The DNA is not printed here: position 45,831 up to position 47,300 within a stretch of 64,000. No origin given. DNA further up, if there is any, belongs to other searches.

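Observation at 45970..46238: XRE-type helix-turn-helix domain translated in-frame as an N-terminal extension of PyrB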

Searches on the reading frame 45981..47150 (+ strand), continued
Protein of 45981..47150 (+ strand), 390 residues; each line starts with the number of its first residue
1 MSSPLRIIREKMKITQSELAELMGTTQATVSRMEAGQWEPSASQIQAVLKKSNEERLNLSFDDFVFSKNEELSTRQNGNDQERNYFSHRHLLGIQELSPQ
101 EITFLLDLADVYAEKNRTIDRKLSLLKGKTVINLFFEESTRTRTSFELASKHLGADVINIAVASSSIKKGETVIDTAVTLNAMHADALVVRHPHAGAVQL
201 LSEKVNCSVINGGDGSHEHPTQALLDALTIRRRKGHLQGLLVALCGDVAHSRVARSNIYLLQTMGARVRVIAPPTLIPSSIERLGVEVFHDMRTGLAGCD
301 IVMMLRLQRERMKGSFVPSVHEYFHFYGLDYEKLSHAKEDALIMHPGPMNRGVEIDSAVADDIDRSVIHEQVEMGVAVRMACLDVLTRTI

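Call 8: find_homologous_proteins(query=window:45981-47150:+, max_evalue=1e-10)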
Query window:45981-47150:+ (390 aa): 8000 proteins with E <= 1e-10 among 8000 candidates; the best 120 are listed.
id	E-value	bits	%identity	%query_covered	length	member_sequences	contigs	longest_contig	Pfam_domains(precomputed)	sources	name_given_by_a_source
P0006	7.8e-253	856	100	100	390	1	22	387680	PF01381.29,PF00185.31,PF13560.13,PF02729.27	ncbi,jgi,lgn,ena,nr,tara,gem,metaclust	ncbi:MAG: Aspartate carbamoyltransferase [Alphaproteobacteria bacterium MarineAlpha12_Bin1]|jgi:aspa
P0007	6.3e-252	853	100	100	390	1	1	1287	PF01381.29,PF00185.31,PF13560.13,PF02729.27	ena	-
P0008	7.4e-246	833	100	97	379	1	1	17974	PF01381.29,PF00185.31,PF02729.27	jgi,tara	jgi:aspartate carbamoyltransferase catalytic subunit|tara:strand:- start:4111 stop:5250 length:1140 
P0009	1.1e-241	819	95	100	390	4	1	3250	PF01381.29,PF00185.31,PF13560.13,PF02729.27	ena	-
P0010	5.8e-215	731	87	100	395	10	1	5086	PF01381.29,PF00185.31,PF13560.13,PF02729.27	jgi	jgi:aspartate carbamoyltransferase catalytic subunit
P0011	1.4e-214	730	86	99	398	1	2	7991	PF01381.29,PF00185.31,PF13560.13,PF02729.27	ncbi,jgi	ncbi:MAG: aspartate carbamoyltransferase catalytic subunit [Alphaproteobacteria bacterium]|jgi:aspar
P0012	3.0e-214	729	86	99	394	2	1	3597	PF01381.29,PF00185.31,PF13560.13,PF02729.27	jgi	jgi:aspartate carbamoyltransferase catalytic subunit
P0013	4.1e-214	728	86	99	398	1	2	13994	PF01381.29,PF00185.31,PF13560.13,PF02729.27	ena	-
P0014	5.6e-214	728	86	99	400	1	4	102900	PF01381.29,PF00185.31,PF13560.13,PF02729.27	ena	-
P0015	8.5e-214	727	85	99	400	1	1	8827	PF01381.29,PF00185.31,PF13560.13,PF02729.27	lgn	-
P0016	1.6e-213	726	86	99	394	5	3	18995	PF01381.29,PF00185.31,PF13560.13,PF02729.27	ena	-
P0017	4.0e-213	725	86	99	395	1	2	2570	PF01381.29,PF00185.31,PF13560.13,PF02729.27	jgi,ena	-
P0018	4.2e-213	725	85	99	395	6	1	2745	PF01381.29,PF00185.31,PF13560.13,PF02729.27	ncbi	-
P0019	4.3e-213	725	85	99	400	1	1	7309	PF01381.29,PF00185.31,PF13560.13,PF02729.27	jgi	-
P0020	6.5e-213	724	86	99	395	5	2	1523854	PF01381.29,PF00185.31,PF13560.13,PF02729.27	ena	-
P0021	3.7e-212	722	85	99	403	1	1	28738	PF01381.29,PF00185.31,PF13560.13,PF02729.27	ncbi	-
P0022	4.0e-212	722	86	99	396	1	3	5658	PF01381.29,PF00185.31,PF13560.13,PF02729.27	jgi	jgi:aspartate carbamoyltransferase catalytic subunit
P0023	9.1e-212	721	85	99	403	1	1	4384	PF01381.29,PF00185.31,PF13560.13,PF02729.27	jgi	-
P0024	3.3e-211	719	85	99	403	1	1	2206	PF01381.29,PF00185.31,PF13560.13,PF02729.27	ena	-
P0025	3.6e-211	719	85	99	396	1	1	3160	PF01381.29,PF00185.31,PF13560.13,PF02729.27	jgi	jgi:aspartate carbamoyltransferase catalytic subunit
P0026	4.0e-211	719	85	99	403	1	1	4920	PF01381.29,PF00185.31,PF13560.13,PF02729.27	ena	-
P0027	4.0e-211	719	85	99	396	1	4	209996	PF01381.29,PF00185.31,PF13560.13,PF02729.27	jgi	jgi:aspartate carbamoyltransferase catalytic subunit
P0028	2.1e-210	716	85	99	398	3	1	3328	PF01381.29,PF00185.31,PF13560.13,PF02729.27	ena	-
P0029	2.5e-210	716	85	99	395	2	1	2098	PF01381.29,PF00185.31,PF13560.13,PF02729.27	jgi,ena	jgi:aspartate carbamoyltransferase catalytic subunit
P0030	3.0e-210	716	85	99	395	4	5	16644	PF01381.29,PF00185.31,PF13560.13,PF02729.27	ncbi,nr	ncbi:MAG: aspartate carbamoyltransferase catalytic subunit [Alphaproteobacteria bacterium]|nr:aspart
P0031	3.4e-210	715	85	99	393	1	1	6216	PF01381.29,PF00185.31,PF13560.13,PF02729.27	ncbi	-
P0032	6.8e-210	714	84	99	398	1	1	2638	PF01381.29,PF00185.31,PF13560.13,PF02729.27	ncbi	-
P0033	7.2e-210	714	84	100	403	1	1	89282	PF01381.29,PF00185.31,PF13560.13,PF02729.27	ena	-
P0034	1.8e-209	713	84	99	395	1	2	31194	PF01381.29,PF00185.31,PF13560.13,PF02729.27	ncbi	-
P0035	1.9e-208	710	95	86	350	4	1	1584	PF00185.31,PF02729.27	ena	-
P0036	7.9e-208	708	83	100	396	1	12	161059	PF01381.29,PF00185.31,PF13560.13,PF02729.27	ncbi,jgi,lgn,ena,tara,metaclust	tara:strand:+ start:1639 stop:2829 length:1191 start_codon:yes stop_codon:yes gene_type:complete|met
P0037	9.1e-208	707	84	100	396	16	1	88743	PF01381.29,PF00185.31,PF13560.13,PF02729.27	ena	-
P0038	1.1e-207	707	83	100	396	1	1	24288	PF01381.29,PF00185.31,PF13560.13,PF02729.27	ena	-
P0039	1.4e-207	707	83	100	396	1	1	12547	PF01381.29,PF00185.31,PF13560.13,PF02729.27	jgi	-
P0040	1.6e-207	707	83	100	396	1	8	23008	PF01381.29,PF00185.31,PF13560.13,PF02729.27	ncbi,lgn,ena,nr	ncbi:MAG: aspartate carbamoyltransferase catalytic subunit [Rhodospirillales bacterium]|nr:aspartate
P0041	1.9e-207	706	83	100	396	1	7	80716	PF01381.29,PF00185.31,PF13560.13,PF02729.27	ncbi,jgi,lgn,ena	ncbi:MAG: aspartate carbamoyltransferase catalytic subunit [Alphaproteobacteria bacterium]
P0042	2.8e-207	706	83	100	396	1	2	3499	PF01381.29,PF00185.31,PF13560.13,PF02729.27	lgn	-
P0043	7.0e-207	705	83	100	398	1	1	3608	PF01381.29,PF00185.31,PF13560.13,PF02729.27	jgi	jgi:aspartate carbamoyltransferase catalytic subunit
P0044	2.2e-203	693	-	-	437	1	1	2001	PF00185.31,PF02729.27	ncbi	-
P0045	7.8e-201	685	86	94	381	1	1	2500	PF00185.31,PF02729.27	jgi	jgi:aspartate carbamoyltransferase catalytic subunit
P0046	1.2e-196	671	80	100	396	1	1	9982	PF01381.29,PF00185.31,PF13560.13,PF02729.27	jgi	jgi:aspartate carbamoyltransferase catalytic subunit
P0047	9.8e-189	645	80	99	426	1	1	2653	PF01381.29,PF00185.31,PF13560.13,PF02729.27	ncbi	-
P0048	3.2e-173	594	-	-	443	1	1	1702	PF00185.31,PF02729.27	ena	-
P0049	2.5e-172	591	90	77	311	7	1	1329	PF00185.31,PF02729.27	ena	-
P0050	7.2e-167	573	82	81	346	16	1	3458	PF00185.31,PF02729.27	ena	-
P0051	2.0e-166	572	85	78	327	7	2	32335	PF00185.31,PF02729.27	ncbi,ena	-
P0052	7.5e-166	570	84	78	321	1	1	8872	PF00185.31,PF02729.27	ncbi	-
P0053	9.1e-166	569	84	78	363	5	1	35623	PF00185.31,PF02729.27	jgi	-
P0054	1.1e-165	569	85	78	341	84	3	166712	PF00185.31,PF02729.27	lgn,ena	-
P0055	1.3e-165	569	85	78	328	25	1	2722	PF00185.31,PF02729.27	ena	-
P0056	1.9e-165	568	80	82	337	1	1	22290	PF00185.31,PF02729.27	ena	-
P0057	2.1e-165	568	85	78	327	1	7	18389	PF00185.31,PF02729.27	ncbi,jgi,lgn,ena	jgi:aspartate carbamoyltransferase catalytic subunit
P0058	2.2e-165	568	85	78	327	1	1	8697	PF00185.31,PF02729.27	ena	-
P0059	4.5e-165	567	85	78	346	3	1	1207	PF00185.31,PF02729.27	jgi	-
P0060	6.5e-165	567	85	78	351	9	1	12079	PF00185.31,PF02729.27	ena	-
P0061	1.9e-164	565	81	81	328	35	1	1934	PF00185.31,PF02729.27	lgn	-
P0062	2.4e-164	565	84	78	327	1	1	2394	PF00185.31,PF02729.27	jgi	jgi:aspartate carbamoyltransferase catalytic subunit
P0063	2.6e-162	558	81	79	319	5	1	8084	PF00185.31,PF02729.27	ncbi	ncbi:MAG: aspartate carbamoyltransferase catalytic subunit [Alphaproteobacteria bacterium]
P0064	4.1e-162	557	82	78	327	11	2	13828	PF00185.31,PF02729.27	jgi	jgi:aspartate carbamoyltransferase catalytic subunit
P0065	1.4e-161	556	82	77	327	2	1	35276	PF00185.31,PF02729.27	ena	-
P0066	7.9e-161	553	81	79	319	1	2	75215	PF00185.31,PF02729.27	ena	-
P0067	3.3e-159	548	81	78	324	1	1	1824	PF00185.31,PF02729.27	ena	-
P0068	7.5e-159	547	80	78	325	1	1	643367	PF00185.31,PF02729.27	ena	-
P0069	8.4e-159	546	82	78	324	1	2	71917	PF00185.31,PF02729.27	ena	-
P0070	2.3e-158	545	81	78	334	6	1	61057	PF00185.31,PF02729.27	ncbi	-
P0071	2.6e-158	545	79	78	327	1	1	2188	PF00185.31,PF02729.27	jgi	-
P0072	3.0e-158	545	80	78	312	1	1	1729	PF00185.31,PF02729.27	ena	-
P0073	4.5e-158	544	79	81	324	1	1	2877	PF00185.31,PF02729.27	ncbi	-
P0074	5.6e-158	544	80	78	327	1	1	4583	PF00185.31,PF02729.27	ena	-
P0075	6.8e-158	543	81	78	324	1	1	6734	PF00185.31,PF02729.27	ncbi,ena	-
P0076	1.1e-157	543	79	78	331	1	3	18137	PF00185.31,PF02729.27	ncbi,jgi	jgi:aspartate carbamoyltransferase catalytic subunit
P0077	1.3e-157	542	81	78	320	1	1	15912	PF00185.31,PF02729.27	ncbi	-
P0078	1.5e-157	542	80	78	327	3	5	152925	PF00185.31,PF02729.27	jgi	jgi:aspartate carbamoyltransferase catalytic subunit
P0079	1.5e-157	542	79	78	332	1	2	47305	PF00185.31,PF02729.27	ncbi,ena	-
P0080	1.8e-157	542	80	78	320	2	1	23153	PF00185.31,PF02729.27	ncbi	ncbi:MAG: aspartate carbamoyltransferase catalytic subunit [Alphaproteobacteria bacterium]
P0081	2.6e-157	542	78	78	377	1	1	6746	PF00185.31,PF02729.27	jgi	jgi:aspartate carbamoyltransferase catalytic subunit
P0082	2.8e-157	541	79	78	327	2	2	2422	PF00185.31,PF02729.27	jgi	jgi:aspartate carbamoyltransferase catalytic subunit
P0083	4.2e-157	541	80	78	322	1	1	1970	PF00185.31,PF02729.27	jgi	-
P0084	4.5e-157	541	81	78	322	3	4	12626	PF00185.31,PF02729.27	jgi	jgi:aspartate carbamoyltransferase catalytic subunit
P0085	4.8e-157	541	79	78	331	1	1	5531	PF00185.31,PF02729.27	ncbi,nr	ncbi:MAG: aspartate carbamoyltransferase catalytic subunit [Alphaproteobacteria bacterium]|nr:aspart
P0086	9.5e-157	540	80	78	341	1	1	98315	PF00185.31,PF02729.27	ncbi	-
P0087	1.5e-156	539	80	78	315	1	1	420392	PF00185.31,PF02729.27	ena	-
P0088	1.7e-156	539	79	78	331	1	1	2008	PF00185.31,PF02729.27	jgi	jgi:aspartate carbamoyltransferase catalytic subunit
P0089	1.9e-156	539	79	78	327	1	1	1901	PF00185.31,PF02729.27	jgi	jgi:aspartate carbamoyltransferase catalytic subunit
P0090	2.1e-156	539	79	78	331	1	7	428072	PF00185.31,PF02729.27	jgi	jgi:aspartate carbamoyltransferase catalytic subunit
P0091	2.1e-156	539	80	79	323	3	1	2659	PF00185.31,PF02729.27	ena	-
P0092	2.2e-156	538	79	78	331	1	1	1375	PF00185.31,PF02729.27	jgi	jgi:aspartate carbamoyltransferase catalytic subunit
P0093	2.6e-156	538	78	78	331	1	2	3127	PF00185.31,PF02729.27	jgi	jgi:aspartate carbamoyltransferase catalytic subunit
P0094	2.7e-156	538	78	78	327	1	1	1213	PF00185.31,PF02729.27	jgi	jgi:aspartate carbamoyltransferase catalytic subunit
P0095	2.8e-156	538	79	78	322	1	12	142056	PF00185.31,PF02729.27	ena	-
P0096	3.7e-156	538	80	79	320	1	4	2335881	PF00185.31,PF02729.27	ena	-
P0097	3.8e-156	538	79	78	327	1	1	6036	PF00185.31,PF02729.27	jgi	-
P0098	6.0e-156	537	81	78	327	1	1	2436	PF00185.31,PF02729.27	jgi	jgi:aspartate carbamoyltransferase catalytic subunit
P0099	6.8e-156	537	79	78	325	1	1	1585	PF00185.31,PF02729.27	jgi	jgi:aspartate carbamoyltransferase catalytic subunit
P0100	9.1e-156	536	78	78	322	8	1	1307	PF00185.31,PF02729.27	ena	-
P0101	1.0e-155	536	79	78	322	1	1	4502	PF00185.31,PF02729.27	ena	-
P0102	1.6e-155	536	81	78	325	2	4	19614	PF00185.31,PF02729.27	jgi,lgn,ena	-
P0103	1.9e-155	535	79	78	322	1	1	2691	PF00185.31,PF02729.27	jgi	jgi:aspartate carbamoyltransferase catalytic subunit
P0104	1.9e-155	535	79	78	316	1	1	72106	PF00185.31,PF02729.27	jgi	-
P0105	2.1e-155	535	79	80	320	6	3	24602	PF00185.31,PF02729.27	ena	-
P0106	3.0e-155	535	78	78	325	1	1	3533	PF00185.31,PF02729.27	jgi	jgi:aspartate carbamoyltransferase catalytic subunit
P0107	4.8e-155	534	78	78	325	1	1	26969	PF00185.31,PF02729.27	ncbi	-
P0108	5.3e-155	534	80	78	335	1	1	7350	PF00185.31,PF02729.27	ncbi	ncbi:MAG: aspartate carbamoyltransferase catalytic subunit [Rhodospirillales bacterium]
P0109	5.4e-155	534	79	77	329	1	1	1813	PF00185.31,PF02729.27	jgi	jgi:aspartate carbamoyltransferase catalytic subunit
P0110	5.7e-155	534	80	77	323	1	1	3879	PF00185.31,PF02729.27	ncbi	-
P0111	8.0e-155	533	79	79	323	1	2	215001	PF00185.31,PF02729.27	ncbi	ncbi:MAG: aspartate carbamoyltransferase catalytic subunit [Alphaproteobacteria bacterium]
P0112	1.1e-154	533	79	77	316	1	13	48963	PF00185.31,PF02729.27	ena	-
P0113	1.1e-154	533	80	78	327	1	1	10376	PF00185.31,PF02729.27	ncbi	-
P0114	1.2e-154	533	80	78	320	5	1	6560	PF00185.31,PF02729.27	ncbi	-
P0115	1.3e-154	533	79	77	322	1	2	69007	PF00185.31,PF02729.27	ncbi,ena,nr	ncbi:MAG: aspartate carbamoyltransferase catalytic subunit [Alphaproteobacteria bacterium]|nr:aspart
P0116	1.3e-154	533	78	78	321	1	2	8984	PF00185.31,PF02729.27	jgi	jgi:aspartate carbamoyltransferase catalytic subunit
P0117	1.5e-154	532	79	78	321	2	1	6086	PF00185.31,PF02729.27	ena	-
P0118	1.6e-154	532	80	78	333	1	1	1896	PF00185.31,PF02729.27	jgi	-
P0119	1.8e-154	532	77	78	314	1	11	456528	PF00185.31,PF02729.27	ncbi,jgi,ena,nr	ncbi:MAG TPA: aspartate carbamoyltransferase catalytic subunit [Candidatus Sulfotelmatobacter sp.]|j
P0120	1.9e-154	532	79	78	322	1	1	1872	PF00185.31,PF02729.27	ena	-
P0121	2.0e-154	532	79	78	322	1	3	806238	PF00185.31,PF02729.27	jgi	-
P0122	2.1e-154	532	79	78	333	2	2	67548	PF00185.31,PF02729.27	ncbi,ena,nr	ncbi:MAG: aspartate carbamoyltransferase catalytic subunit [Alphaproteobacteria bacterium]|nr:aspart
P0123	2.2e-154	532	78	77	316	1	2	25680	PF00185.31,PF02729.27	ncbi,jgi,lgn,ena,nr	ncbi:MAG TPA: aspartate carbamoyltransferase catalytic subunit [Rhodospirillaceae bacterium]|nr:aspa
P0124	2.3e-154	532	77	81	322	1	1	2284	PF00185.31,PF02729.27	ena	-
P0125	2.6e-154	532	79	78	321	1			PF00185.31,PF02729.27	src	-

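Call 15: search_protein_representatives(protein=window:45981-47150:+)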
Query: 390 residues. Proteins with E-value up to 0.001 (for the whole library): 15978; up to 1e-10: 9187; up to 1e-30: 2361. The best 150 are listed.
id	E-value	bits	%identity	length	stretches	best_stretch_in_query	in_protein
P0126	4.0e-144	496.5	67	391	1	42-387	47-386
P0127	3.7e-123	427.5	67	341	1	90-387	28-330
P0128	3.3e-120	417.8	65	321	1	85-386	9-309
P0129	9.5e-107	373.5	62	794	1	86-386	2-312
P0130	6.9e-106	370.7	73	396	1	149-389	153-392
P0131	1.3e-105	369.8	66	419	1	98-349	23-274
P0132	9.5e-105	367.0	79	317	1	77-295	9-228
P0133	5.2e-104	364.5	57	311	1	86-386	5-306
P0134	7.9e-102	357.4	57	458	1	88-388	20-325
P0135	3.2e-100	352.1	58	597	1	89-387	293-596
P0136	1.0e-98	347.1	75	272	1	161-374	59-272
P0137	2.4e-96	339.4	63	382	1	126-388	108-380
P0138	9.8e-95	334.0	68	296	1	91-316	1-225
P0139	1.3e-94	333.7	53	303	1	90-386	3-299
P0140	1.4e-94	333.5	54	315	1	89-384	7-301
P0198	3.6e-76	273.0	47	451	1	88-384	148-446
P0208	2.9e-75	270.0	55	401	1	133-361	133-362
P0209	3.2e-75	269.9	47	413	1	87-383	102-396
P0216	1.0e-74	268.2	50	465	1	87-387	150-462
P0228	7.3e-74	265.4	64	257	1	83-273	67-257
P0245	3.7e-72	259.8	46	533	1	85-387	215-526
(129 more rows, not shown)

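Call 16: search_protein_families(library=pfam, proteins=[P0126, P0130, P0198, P0209, P0216, P0135, P0245, P0137, P0208, P0228], max_evalue=0.001)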
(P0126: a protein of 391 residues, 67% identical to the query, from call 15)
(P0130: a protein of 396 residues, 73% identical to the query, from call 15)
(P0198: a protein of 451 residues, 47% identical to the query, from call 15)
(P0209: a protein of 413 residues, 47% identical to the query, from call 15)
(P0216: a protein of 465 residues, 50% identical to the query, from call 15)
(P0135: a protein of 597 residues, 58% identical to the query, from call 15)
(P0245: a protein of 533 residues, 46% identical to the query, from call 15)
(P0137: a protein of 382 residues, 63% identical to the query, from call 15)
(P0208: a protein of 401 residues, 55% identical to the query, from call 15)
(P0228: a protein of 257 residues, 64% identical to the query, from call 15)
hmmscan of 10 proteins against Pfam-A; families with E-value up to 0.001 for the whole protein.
P0126 (391 aa): 3 families
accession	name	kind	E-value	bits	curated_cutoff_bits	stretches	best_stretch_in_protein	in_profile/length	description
PF02729.26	OTCace_N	-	5.7e-45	153.5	29.9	1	88-230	1-147/148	Aspartate/ornithine carbamoyltransferase, carbamoyl-P binding domain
PF00185.30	OTCace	-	7.8e-24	84.9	29.4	1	238-384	2-156/157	Aspartate/ornithine carbamoyltransferase, Asp/Orn binding domain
PF15943.11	YdaS_toxin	-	3.1e-05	24.1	30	1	8-37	4-33/65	Bacterial toxin YdaS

P0130 (396 aa): 3 families
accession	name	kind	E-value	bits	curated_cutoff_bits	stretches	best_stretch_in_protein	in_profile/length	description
PF02729.26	OTCace_N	-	7.2e-24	85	29.9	1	152-235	59-147/148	Aspartate/ornithine carbamoyltransferase, carbamoyl-P binding domain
PF00185.30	OTCace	-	3.6e-23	82.8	29.4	1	243-388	2-156/157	Aspartate/ornithine carbamoyltransferase, Asp/Orn binding domain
PF03023.19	MurJ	-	5.1e-05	22.5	27.4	1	27-206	251-433/451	Lipid II flippase MurJ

P0198 (451 aa): 3 families
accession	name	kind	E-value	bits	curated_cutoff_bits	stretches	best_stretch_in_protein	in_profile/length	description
PF02729.26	OTCace_N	-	6.9e-43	146.7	29.9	1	149-292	1-146/148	Aspartate/ornithine carbamoyltransferase, carbamoyl-P binding domain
PF03652.20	RuvX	-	1e-37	129.9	29.2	1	5-136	2-133/134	Holliday junction resolvase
PF00185.30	OTCace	-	3e-28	99.3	29.4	1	300-446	1-155/157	Aspartate/ornithine carbamoyltransferase, Asp/Orn binding domain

P0209 (413 aa): 3 families
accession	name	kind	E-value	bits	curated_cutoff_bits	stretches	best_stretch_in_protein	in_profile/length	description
PF02729.26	OTCace_N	-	1e-42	146.2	29.9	1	104-247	1-148/148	Aspartate/ornithine carbamoyltransferase, carbamoyl-P binding domain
PF00185.30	OTCace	-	4.1e-19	69.6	29.4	1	254-397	1-155/157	Aspartate/ornithine carbamoyltransferase, Asp/Orn binding domain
PF00156.33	Pribosyltran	-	3.7e-12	46.3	26.3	1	10-67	84-141/158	Phosphoribosyl transferase domain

P0216 (465 aa): 3 families
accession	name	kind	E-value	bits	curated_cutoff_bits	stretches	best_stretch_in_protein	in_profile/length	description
PF02729.26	OTCace_N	-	1.4e-41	142.5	29.9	1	152-293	1-146/148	Aspartate/ornithine carbamoyltransferase, carbamoyl-P binding domain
PF06689.19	zf-C4_ClpX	-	5.4e-35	119.4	27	2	89-126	2-39/39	ClpX C4-type zinc finger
PF00185.30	OTCace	-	1.3e-24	87.5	29.4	1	302-460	2-156/157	Aspartate/ornithine carbamoyltransferase, Asp/Orn binding domain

P0135 (597 aa): 2 families
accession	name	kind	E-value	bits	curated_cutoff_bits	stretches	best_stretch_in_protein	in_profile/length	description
PF02729.26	OTCace_N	-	5.1e-41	140.6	29.9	1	294-441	2-148/148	Aspartate/ornithine carbamoyltransferase, carbamoyl-P binding domain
PF00185.30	OTCace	-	3.4e-20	73.1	29.4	1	447-594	1-156/157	Aspartate/ornithine carbamoyltransferase, Asp/Orn binding domain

P0245 (533 aa): 4 families
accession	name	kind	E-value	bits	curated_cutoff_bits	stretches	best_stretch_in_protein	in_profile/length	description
PF02729.26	OTCace_N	-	3.9e-36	124.8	29.9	1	219-364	1-148/148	Aspartate/ornithine carbamoyltransferase, carbamoyl-P binding domain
PF00185.30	OTCace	-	1.1e-26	94.2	29.4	1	379-524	2-156/157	Aspartate/ornithine carbamoyltransferase, Asp/Orn binding domain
PF00156.33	Pribosyltran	-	4.5e-17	62.2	26.3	1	24-151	15-134/158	Phosphoribosyl transferase domain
PF14681.12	UPRTase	-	2.7e-05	24.2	27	1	38-141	66-159/206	Uracil phosphoribosyltransferase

P0137 (382 aa): 2 families
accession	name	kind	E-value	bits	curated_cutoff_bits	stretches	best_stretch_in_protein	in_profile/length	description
PF02729.26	OTCace_N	-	2.7e-35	122.1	29.9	1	102-212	31-146/148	Aspartate/ornithine carbamoyltransferase, carbamoyl-P binding domain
PF00185.30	OTCace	-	4.9e-24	85.6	29.4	1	226-376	3-155/157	Aspartate/ornithine carbamoyltransferase, Asp/Orn binding domain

P0208 (401 aa): 2 families
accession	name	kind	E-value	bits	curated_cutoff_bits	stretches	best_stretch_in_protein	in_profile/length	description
PF02729.26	OTCace_N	-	3.8e-35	121.6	29.9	1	129-231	40-147/148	Aspartate/ornithine carbamoyltransferase, carbamoyl-P binding domain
PF00185.30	OTCace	-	4.1e-17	63.1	29.4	1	240-363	3-134/157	Aspartate/ornithine carbamoyltransferase, Asp/Orn binding domain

P0228 (257 aa): 1 family
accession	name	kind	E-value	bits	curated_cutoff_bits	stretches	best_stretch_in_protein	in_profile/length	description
PF02729.26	OTCace_N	-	8.6e-45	152.9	29.9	1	73-215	1-147/148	Aspartate/ornithine carbamoyltransferase, carbamoyl-P binding domain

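Call 28: find_encoding_contigs(protein=P0054, flank=4000, max_places=2)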
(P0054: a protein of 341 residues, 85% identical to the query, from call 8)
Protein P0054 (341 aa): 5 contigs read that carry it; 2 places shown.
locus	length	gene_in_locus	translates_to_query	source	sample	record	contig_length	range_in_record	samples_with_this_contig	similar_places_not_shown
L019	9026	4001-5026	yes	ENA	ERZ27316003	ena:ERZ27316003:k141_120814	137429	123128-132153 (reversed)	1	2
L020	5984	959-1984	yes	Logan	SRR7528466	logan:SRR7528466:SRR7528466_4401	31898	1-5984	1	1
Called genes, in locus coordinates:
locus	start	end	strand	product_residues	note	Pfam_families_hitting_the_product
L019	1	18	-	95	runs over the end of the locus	PF02686:GatC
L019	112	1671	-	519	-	PF00512:HisKA, PF02518:HATPase_c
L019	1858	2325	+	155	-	PF03652:RuvX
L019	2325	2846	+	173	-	-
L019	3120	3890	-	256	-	PF00483:NTP_transferase, PF12804:NTP_transf_3 (weak)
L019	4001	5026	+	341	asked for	PF02729:OTCace_N, PF00185:OTCace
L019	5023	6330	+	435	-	PF01979:Amidohydro_1, PF12890:DHOase, PF07969:Amidohydro_3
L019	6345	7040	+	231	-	PF02660:G3P_acyltransf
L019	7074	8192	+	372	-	PF21102:DprA_N, PF02481:DNA_processg_A, PF17782:WHD_DprA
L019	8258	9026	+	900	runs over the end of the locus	PF01751:Toprim, PF01131:Topoisom_bac, PF01396:Zn_ribbon_Top1, PF13368:Toprim_C_rpt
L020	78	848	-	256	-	PF00483:NTP_transferase, PF12804:NTP_transf_3 (weak)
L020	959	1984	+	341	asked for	PF02729:OTCace_N, PF00185:OTCace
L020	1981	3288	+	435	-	PF01979:Amidohydro_1, PF12890:DHOase, PF07969:Amidohydro_3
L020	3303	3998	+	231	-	PF02660:G3P_acyltransf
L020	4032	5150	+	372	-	PF21102:DprA_N, PF02481:DNA_processg_A, PF17782:WHD_DprA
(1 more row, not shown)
